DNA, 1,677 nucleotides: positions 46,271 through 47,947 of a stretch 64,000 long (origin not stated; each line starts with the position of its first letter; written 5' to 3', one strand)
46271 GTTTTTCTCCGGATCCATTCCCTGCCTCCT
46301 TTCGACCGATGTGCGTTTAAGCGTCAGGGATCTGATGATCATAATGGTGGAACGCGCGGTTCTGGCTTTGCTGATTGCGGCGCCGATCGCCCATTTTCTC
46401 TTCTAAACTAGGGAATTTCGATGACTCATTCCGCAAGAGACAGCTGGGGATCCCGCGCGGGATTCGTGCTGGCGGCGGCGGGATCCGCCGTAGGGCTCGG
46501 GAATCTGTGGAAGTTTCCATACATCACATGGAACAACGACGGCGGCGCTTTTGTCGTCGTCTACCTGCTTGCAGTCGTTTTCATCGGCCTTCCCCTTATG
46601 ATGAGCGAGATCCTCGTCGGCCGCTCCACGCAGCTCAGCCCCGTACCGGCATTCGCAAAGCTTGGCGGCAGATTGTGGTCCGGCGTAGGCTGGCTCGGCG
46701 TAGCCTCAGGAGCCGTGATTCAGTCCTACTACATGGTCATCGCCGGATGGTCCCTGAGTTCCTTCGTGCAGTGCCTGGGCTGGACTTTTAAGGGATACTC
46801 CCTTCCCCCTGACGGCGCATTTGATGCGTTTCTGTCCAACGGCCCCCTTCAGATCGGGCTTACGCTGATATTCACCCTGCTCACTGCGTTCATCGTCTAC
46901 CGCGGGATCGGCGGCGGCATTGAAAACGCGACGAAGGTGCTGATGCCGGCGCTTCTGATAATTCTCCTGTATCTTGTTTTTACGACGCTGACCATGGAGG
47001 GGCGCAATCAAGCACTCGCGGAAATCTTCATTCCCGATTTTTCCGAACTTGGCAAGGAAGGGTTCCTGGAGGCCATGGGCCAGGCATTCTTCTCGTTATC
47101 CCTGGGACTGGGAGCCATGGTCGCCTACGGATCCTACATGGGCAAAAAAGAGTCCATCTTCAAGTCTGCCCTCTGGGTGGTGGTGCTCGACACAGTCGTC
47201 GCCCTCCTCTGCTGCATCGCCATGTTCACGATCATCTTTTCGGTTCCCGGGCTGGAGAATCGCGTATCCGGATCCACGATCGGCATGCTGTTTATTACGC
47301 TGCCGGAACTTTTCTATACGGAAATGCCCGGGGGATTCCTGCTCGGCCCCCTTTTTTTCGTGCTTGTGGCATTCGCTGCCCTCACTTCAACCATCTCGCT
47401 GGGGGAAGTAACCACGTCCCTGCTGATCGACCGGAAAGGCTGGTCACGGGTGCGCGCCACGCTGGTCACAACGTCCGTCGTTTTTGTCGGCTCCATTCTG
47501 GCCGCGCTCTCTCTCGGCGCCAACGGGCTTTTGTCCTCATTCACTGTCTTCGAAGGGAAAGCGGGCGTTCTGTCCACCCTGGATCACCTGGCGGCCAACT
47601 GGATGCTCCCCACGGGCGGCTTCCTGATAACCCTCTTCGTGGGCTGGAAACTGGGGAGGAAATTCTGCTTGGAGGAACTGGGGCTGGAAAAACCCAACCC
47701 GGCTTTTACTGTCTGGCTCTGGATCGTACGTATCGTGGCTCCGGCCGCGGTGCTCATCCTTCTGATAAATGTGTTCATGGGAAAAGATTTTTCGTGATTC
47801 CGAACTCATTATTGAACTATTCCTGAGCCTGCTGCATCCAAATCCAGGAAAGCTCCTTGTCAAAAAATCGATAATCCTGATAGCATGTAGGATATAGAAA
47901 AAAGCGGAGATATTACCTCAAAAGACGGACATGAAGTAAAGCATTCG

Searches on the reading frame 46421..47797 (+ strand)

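Call 71: search_protein_families(library=pfam, proteins=[window:46421-47797:+], max_evalue=0.00001)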
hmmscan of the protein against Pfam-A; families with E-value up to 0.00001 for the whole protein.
window:46421-47797:+ (458 aa): 1 family
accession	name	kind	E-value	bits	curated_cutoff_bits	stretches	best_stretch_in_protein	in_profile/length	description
PF00209.24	SNF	-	1.1e-52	179.9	27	2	140-452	173-481/524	Sodium:neurotransmitter symporter family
